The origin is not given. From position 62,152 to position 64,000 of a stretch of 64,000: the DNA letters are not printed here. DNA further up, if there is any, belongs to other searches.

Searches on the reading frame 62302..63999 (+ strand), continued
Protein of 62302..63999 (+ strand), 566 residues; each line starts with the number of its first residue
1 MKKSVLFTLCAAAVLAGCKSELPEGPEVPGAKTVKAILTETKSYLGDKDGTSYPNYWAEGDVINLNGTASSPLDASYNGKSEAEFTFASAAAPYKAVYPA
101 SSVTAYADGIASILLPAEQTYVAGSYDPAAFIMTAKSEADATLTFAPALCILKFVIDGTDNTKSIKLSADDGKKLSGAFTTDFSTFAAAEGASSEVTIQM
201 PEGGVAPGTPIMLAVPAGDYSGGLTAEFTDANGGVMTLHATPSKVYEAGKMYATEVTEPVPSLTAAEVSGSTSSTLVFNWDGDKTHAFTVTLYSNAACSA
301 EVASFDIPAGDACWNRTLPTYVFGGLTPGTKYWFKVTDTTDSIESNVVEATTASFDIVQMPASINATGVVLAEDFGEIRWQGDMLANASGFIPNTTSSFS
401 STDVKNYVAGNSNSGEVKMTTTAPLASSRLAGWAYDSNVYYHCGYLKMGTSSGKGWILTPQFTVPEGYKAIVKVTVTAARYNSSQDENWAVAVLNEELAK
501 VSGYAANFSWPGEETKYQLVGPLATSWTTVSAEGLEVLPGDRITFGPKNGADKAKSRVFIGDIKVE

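Call 65: search_protein_families(library=ncbifam, proteins=[L066:12813-13880:-, L066:15090-15908:-, L066:16046-16801:+, L066:16802-18061:+], max_evalue=0.001)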
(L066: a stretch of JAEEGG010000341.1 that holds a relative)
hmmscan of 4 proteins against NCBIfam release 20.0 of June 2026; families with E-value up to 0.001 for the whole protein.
L066:12813-13880:- (355 aa): 15 families
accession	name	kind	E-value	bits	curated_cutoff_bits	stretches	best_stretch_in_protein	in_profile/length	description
NF047341.1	lactose_RbsR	equivalog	8.5e-13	48.3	382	1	4-228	2-211/331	ribose utilization transcriptional repressor RbsR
NF008002.0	PRK10727.1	equivalog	8.9e-10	38.2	557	1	6-71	3-67/341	HTH-type transcriptional regulator GalR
TIGR02417.1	fruct_sucro_rep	subfamily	3.1e-09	36.5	389.55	1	6-222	1-204/327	D-fructose-responsive transcription factor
NF007449.0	PRK10014.1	subfamily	2e-08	33.7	310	1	3-69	5-71/342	Mal regulon transcriptional regulator MalI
NF008452.0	PRK11303.1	equivalog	2.8e-08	33.3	385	1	6-186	2-176/332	catabolite repressor/activator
TIGR02405.1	trehalos_R_Ecol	equivalog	3e-07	30.1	357.35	1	4-71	1-67/311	trehalose operon repressor TreR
NF052440.1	TransRegGNTRPSEAE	equivalog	6.1e-07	28.8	400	1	3-74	4-72/333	HTH-type transcriptional regulator GntR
NF007706.0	PRK10401.1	equivalog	6.9e-07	28.9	555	1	5-70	2-66/346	HTH-type transcriptional regulator GalS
NF007075.0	PRK09526.1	subfamily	1.3e-06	27.6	340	1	3-61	4-62/358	LacI family DNA-binding transcriptional regulator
NF007743.0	PRK10423.1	equivalog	6e-06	25.6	531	1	6-94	3-87/330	ribose operon transcriptional repressor RbsR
TIGR01481.1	ccpA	equivalog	1.2e-05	24.9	442.35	1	4-89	2-83/330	catabolite control protein A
NF047913.1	TransRegIdnR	equivalog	1.3e-05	24.6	500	1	3-84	4-82/331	DNA-binding transcriptional regulator IdnR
NF051853.1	TransRegUriRCory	equivalog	1.7e-05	24.1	550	1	6-70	2-65/327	transcriptional regulator UriR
NF008269.0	PRK11041.1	equivalog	0.00063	18.9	436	1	4-75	9-77/342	DNA-binding transcriptional regulator CytR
NF007979.0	PRK10703.1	equivalog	0.00084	18.5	501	0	6-85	3-79/341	HTH-type transcriptional repressor PurR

L066:15090-15908:- (272 aa): 234 families (the best 25 are shown)
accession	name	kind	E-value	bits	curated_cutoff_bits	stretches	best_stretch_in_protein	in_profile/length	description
NF006132.0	PRK08277.1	subfamily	9.4e-98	327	281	1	1-271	2-278/280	D-mannonate oxidoreductase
NF005559.1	PRK07231.1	subfamily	1.6e-49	168.6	215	1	7-267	2-247/249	glucose 1-dehydrogenase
NF006070.0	PRK08213.1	subfamily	3.4e-45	154.6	279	1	2-268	5-257/259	gluconate 5-dehydrogenase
NF005488.0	PRK07097.1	equivalog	1.5e-44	152.1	369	1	2-267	3-257/266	gluconate 5-dehydrogenase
NF004791.0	PRK06138.1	equivalog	1.2e-42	146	312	1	6-267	2-249/252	SDR family oxidoreductase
NF005853.0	PRK07774.1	equivalog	3.2e-41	141.4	303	1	6-267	3-246/250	SDR family oxidoreductase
NF005909.0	PRK07890.1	subfamily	5.5e-41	140.6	258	1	7-266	5-256/260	short chain dehydrogenase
NF009466.0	PRK12826.1-2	subfamily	1.5e-40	139.2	222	1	10-267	4-244/248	3-oxoacyl-ACP reductase FabG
NF004774.0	PRK06114.1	equivalog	3.6e-40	137.9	360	1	3-268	10-260/262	SDR family oxidoreductase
NF004818.0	PRK06172.1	equivalog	5.8e-40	137.2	336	1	6-268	4-251/253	SDR family oxidoreductase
NF004778.0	PRK06124.1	equivalog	8.9e-40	136.7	303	1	3-268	5-253/256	SDR family oxidoreductase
NF005446.0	PRK07035.1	equivalog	1.1e-39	136.3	373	1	2-267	4-253/255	SDR family oxidoreductase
NF005067.0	PRK06484.1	equivalog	2.1e-39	135.5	713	1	8-270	8-254/524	short chain dehydrogenase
NF009093.0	PRK12429.1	subfamily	2.2e-39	135.3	258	1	7-267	3-256/259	3-hydroxybutyrate dehydrogenase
NF049979.1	AlphHSDSHdhA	equivalog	1.1e-38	133.2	350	1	7-268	1-247/258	7alpha-hydroxysteroid dehydrogenase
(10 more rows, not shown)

L066:16046-16801:+ (251 aa): 234 families (the best 25 are shown)
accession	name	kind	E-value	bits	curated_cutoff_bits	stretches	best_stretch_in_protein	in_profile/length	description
NF005559.1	PRK07231.1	subfamily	2.9e-69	233.3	215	1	4-249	2-248/249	glucose 1-dehydrogenase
NF004818.0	PRK06172.1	equivalog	1.9e-60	204.3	336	1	2-248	3-250/253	SDR family oxidoreductase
NF004198.0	PRK05653.1-3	equivalog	2.1e-60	204.2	296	1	2-248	3-246/248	3-oxoacyl-ACP reductase FabG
NF009466.0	PRK12826.1-2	subfamily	7e-60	202.6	222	1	7-248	4-244/248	3-oxoacyl-ACP reductase FabG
TIGR01830.1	3oxo_ACP_reduc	equivalog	1.8e-59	201.3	297.75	1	9-248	1-238/239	3-oxoacyl-[acyl-carrier-protein] reductase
NF005400.0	PRK06947.1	equivalog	2.1e-56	191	367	1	5-247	5-251/252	SDR family oxidoreductase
NF009546.0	PRK12935.1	equivalog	4.3e-56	190.2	418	1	1-248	1-245/247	acetoacetyl-CoA reductase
NF004791.0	PRK06138.1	equivalog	4.5e-56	190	312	1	3-249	2-250/252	SDR family oxidoreductase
NF004197.0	PRK05653.1-1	equivalog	2.3e-55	187.9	332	1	3-249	4-247/249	3-oxoacyl-ACP reductase FabG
NF004777.0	PRK06123.1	equivalog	5.8e-55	186.4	383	1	7-247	4-248/249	SDR family oxidoreductase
NF053542.1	FlxB_rubin_SDR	equivalog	1.5e-54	185.3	340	1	7-247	1-238/239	flexirubin biosynthesis SDR family reductase FlxB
NF047420.2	EF_P_mod_YmfI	equivalog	1.5e-52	178.7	238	1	9-247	2-234/236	elongation factor P 5-aminopentanone reductase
NF006070.0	PRK08213.1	subfamily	1.6e-52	178.6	279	1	3-248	9-256/259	gluconate 5-dehydrogenase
NF052558.1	MBtsdlDhBudC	equivalog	4.4e-52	177.1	270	1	5-248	2-241/250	meso-2,3-butanediol dehydrogenase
NF006493.1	PRK08936.1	subfamily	1.7e-51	175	420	1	3-247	4-249/261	glucose-1-dehydrogenase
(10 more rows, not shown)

L066:16802-18061:+ (419 aa): 3 families
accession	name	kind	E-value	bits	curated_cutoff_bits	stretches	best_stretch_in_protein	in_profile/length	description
NF001923.0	PRK00701.1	subfamily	8.9e-26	90.5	430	1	9-411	31-428/439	Mn(2+) uptake NRAMP transporter MntH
NF037982.1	Nramp_1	equivalog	3.9e-22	79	50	2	16-233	1-208/404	Nramp family divalent metal transporter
TIGR01197.1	nramp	subfamily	2.1e-11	43.7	272.5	1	11-211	3-193/390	metal ion transporter, metal ion (Mn2+/Fe2+) transporter (Nramp) family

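Call 75: find_encoding_contigs(protein=P0005, flank=10000, max_places=2)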
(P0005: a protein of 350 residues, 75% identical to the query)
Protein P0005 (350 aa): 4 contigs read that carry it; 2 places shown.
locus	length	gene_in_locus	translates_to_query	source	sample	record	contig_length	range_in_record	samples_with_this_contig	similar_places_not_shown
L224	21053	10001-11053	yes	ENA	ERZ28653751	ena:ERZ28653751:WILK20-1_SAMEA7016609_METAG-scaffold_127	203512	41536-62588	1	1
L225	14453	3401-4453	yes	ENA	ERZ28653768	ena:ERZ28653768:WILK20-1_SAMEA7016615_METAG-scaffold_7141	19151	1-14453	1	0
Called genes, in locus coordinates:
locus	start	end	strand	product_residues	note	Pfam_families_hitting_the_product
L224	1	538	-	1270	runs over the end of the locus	PF02811:PHP, PF07733:DNA_pol3_alpha, PF17657:DNA_pol3_finger, PF14579:HHH_6, PF01336:tRNA_anti-codon (weak)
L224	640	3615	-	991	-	PF21760:SecD_1st, PF22599:SecDF_P1_head, PF00873:ACR_tran (weak), PF02355:SecD_SecF_C, PF07549:Sec_GG, PF02355:SecD_SecF_C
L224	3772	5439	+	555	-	PF13687:DUF4153 (weak)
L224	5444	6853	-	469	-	PF03446:NAD_binding_2, PF00393:6PGD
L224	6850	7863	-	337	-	PF00294:PfkB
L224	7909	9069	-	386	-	PF01566:Nramp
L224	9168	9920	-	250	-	PF00106:adh_short, PF08659:KR, PF13561:adh_short_C2, PF23441:SDR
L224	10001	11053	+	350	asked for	PF00356:LacI, PF13407:Peripla_BP_4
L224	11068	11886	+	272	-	PF23441:SDR (weak), PF00106:adh_short, PF01370:Epimerase, PF08659:KR, PF13561:adh_short_C2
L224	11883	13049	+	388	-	PF03786:UxuA, PF01261:AP_endonuc_2 (weak)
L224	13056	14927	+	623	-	PF07940:Hepar_II_III_C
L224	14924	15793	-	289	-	PF03372:Exo_endo_phos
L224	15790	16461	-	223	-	-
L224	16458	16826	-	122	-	-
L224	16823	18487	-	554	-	PF14322:SusD-like_3, PF12771:SusD-like_2 (faint), PF07980:SusD_RagB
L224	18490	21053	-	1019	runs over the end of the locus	PF13620:CarboxypepD_reg, PF13715:CarbopepD_reg_2, PF07715:Plug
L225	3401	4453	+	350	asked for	PF00356:LacI, PF13407:Peripla_BP_4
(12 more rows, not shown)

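Call 76: find_encoding_contigs(protein=P0053, flank=10000, max_places=2)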
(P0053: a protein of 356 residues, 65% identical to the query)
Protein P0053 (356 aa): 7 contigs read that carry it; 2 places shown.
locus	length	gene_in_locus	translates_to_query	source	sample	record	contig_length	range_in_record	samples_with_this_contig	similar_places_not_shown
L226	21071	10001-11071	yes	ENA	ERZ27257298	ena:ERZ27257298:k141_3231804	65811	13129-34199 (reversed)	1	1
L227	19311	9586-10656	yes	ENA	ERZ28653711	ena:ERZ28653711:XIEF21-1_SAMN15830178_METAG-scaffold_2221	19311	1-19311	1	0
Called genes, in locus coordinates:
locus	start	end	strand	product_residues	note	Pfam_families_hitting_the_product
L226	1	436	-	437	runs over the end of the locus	PF13685:Fe-ADH_2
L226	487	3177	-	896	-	PF07470:Glyco_hydro_88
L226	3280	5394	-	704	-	PF22422:MGH1-like_GH, PF03200:Glyco_hydro_63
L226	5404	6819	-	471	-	PF03446:NAD_binding_2, PF00393:6PGD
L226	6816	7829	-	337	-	PF00294:PfkB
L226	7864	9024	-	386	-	PF01566:Nramp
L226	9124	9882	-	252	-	PF00106:adh_short, PF08659:KR, PF23441:SDR, PF13561:adh_short_C2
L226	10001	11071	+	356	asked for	PF00356:LacI, PF13407:Peripla_BP_4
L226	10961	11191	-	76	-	-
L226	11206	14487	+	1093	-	PF13620:CarboxypepD_reg, PF13715:CarbopepD_reg_2, PF07715:Plug, PF00593:TonB_dep_Rec_b-barrel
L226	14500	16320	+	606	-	PF12771:SusD-like_2 (faint), PF07980:SusD_RagB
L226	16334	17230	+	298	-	PF03372:Exo_endo_phos (weak)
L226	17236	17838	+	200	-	PF00801:PKD (faint), PF18911:PKD_4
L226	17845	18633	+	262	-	-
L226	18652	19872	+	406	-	PF00041:fn3 (faint), PF09294:Interfer-bind (faint), PF16656:Pur_ac_phosph_N (faint), PF23376:Fn3_VIN3 (faint), PF25059:FN3_DSCAM-DSCAML_C (faint)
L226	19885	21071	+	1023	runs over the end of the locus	PF13229:Beta_helix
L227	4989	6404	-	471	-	PF03446:NAD_binding_2, PF00393:6PGD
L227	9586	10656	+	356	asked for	PF00356:LacI, PF13407:Peripla_BP_4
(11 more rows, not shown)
